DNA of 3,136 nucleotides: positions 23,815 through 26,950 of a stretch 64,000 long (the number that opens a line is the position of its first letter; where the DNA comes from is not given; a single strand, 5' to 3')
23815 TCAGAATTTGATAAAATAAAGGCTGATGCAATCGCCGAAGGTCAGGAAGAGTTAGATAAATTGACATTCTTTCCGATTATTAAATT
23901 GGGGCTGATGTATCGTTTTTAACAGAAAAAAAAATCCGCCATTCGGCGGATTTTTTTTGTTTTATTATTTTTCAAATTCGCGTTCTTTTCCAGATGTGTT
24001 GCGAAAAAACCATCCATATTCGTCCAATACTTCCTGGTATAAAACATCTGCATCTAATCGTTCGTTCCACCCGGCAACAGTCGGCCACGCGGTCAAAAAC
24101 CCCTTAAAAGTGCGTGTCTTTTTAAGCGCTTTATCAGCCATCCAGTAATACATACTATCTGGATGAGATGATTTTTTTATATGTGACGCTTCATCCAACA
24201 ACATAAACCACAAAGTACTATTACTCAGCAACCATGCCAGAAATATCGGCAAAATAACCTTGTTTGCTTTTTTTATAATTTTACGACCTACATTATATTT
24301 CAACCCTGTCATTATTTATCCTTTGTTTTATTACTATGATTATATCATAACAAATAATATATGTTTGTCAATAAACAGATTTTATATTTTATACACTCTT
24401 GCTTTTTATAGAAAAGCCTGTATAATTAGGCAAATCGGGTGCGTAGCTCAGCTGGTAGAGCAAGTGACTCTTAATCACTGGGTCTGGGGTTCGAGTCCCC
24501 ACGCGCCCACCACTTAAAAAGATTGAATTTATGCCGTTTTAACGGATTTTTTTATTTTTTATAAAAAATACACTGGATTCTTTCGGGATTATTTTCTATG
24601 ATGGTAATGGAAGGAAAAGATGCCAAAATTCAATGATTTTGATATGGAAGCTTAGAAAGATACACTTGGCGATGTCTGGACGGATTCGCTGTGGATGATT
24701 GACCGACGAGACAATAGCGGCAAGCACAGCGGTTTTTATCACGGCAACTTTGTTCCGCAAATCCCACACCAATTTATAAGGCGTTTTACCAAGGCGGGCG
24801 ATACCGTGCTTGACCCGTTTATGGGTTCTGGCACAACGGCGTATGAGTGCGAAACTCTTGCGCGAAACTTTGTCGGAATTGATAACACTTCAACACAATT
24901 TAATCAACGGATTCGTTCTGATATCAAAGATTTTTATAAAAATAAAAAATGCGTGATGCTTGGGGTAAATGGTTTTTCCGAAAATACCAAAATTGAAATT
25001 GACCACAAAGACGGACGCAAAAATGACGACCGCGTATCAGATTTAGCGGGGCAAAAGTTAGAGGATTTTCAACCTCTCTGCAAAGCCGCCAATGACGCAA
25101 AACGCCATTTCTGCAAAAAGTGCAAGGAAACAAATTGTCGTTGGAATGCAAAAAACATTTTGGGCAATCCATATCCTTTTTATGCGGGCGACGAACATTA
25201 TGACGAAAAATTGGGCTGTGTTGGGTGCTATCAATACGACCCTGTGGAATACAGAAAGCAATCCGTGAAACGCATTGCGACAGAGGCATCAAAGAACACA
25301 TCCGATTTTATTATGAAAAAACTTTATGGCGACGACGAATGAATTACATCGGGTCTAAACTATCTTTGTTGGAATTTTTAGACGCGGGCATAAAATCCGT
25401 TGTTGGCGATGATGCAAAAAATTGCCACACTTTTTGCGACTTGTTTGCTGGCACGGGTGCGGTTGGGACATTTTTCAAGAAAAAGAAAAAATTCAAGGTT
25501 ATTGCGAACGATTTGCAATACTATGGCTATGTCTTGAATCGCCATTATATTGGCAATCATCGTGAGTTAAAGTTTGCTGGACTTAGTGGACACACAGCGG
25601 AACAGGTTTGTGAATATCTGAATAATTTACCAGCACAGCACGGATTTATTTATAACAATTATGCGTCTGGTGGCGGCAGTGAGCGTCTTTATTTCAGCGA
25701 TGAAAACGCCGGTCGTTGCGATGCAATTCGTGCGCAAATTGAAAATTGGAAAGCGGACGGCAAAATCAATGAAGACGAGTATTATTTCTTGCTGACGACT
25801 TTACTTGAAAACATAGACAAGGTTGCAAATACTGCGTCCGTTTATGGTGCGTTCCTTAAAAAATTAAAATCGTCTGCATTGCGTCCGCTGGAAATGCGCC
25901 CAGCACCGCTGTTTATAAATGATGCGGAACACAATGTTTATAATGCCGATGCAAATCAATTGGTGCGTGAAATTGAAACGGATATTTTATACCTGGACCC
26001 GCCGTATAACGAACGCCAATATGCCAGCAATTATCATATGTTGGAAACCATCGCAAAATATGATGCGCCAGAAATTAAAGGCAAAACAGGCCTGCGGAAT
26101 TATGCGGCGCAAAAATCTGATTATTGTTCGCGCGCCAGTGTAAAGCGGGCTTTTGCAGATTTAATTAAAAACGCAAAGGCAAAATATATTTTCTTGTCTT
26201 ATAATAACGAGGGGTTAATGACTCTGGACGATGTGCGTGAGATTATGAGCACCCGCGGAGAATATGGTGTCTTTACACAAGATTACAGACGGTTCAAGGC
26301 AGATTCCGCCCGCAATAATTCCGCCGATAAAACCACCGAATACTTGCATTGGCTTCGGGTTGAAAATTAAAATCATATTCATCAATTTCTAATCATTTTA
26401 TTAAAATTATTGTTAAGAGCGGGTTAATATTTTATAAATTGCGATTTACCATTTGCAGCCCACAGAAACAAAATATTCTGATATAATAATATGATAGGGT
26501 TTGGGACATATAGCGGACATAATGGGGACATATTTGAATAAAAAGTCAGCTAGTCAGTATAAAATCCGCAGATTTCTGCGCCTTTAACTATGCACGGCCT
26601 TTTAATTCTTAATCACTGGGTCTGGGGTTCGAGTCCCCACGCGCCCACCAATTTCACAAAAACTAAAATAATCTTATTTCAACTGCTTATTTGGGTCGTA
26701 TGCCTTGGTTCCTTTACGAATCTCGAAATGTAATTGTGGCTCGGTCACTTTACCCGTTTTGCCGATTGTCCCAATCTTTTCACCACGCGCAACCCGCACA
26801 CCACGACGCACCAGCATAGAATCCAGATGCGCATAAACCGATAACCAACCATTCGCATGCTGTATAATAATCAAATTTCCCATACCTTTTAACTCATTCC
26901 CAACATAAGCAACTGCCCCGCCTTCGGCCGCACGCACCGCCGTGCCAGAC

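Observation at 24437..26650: Small restriction-modification islet inserted into the 3' end of tRNA-Lys, closed by a 43 bp direct repeat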

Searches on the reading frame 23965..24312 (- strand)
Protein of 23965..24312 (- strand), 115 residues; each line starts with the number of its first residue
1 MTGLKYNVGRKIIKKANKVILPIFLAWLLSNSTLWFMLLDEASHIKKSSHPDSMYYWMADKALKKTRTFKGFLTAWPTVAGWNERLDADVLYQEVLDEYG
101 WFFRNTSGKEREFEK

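Call 5: search_protein_families(library=pfam, proteins=[window:23965-24312:-], max_evalue=0.01)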
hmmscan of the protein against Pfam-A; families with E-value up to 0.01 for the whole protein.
window:23965-24312:- (115 aa): 0 families

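Call 50: search_protein_families(library=pfam, proteins=[window:23965-24312:-], max_evalue=10)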
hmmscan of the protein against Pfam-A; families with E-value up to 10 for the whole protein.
window:23965-24312:- (115 aa): 1 family
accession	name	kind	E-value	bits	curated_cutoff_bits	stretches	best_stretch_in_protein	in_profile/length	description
PF03640.20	Lipoprotein_15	-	0.089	12.7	24.4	1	54-79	19-46/47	Secreted repeat of unknown function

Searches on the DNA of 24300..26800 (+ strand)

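Call 35: search_dna_similar(query=window:24513-26606:+, collection=plasmids, mode=distant, max_rows=15)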
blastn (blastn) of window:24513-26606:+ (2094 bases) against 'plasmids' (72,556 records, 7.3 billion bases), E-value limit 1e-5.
No match.

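Call 36: search_dna_similar(query=window:24513-26606:+, collection=phages, mode=distant, max_rows=15)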
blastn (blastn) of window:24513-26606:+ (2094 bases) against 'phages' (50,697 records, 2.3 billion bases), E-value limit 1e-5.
No match.

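Call 48: search_rna_families(source=window, start=24300, end=26800, threshold=evalue, max_evalue=1, show_alignments=2)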
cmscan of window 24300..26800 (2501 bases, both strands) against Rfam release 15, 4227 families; matches with E-value up to 1: 4.
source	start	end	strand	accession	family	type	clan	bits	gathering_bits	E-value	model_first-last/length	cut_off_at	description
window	24437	24509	+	RF00005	tRNA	Gene; tRNA;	CL00001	69.2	29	2e-14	1-71/71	no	tRNA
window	25663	25730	+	RF00791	mir-357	Gene; miRNA;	-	23.9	49.4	0.08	1-72/72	no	mir-357 microRNA precursor family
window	25404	25428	+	RF01420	snoR113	Gene; snRNA; snoRNA; CD-box;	-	19.1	47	0.87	1-103/103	no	Small nucleolar RNA snoR113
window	26578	26650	+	RF00023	tmRNA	Gene;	CL00001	12.5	47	0.027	1-374/374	no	transfer-messenger RNA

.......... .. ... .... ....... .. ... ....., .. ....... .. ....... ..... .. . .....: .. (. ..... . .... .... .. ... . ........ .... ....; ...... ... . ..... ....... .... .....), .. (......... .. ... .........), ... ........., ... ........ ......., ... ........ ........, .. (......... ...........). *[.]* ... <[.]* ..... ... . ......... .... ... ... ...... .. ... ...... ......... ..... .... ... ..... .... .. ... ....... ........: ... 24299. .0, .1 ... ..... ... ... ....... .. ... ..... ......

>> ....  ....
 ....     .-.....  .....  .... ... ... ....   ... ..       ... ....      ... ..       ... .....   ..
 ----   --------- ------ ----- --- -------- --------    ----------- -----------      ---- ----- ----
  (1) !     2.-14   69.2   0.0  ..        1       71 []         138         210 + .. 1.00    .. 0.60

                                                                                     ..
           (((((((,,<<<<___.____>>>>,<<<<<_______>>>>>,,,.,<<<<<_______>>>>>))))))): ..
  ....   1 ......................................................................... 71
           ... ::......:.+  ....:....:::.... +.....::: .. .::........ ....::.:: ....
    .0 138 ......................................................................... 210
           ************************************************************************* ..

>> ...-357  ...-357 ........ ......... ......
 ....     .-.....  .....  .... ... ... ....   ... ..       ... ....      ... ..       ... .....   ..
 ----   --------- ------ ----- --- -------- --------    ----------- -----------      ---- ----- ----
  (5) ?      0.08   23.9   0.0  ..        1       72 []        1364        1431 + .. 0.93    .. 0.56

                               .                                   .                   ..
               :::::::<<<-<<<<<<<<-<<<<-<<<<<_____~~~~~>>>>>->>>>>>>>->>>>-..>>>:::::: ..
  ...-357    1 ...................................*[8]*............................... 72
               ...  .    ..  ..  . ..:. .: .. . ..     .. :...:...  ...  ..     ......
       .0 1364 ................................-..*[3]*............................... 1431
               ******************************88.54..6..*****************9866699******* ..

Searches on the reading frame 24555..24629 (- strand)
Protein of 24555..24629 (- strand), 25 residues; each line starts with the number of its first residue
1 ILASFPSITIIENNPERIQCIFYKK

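Call 50: search_protein_families(library=pfam, proteins=[window:24555-24629:-], max_evalue=10)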
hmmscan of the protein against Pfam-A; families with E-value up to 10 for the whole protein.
seq(25 aa): 0 families
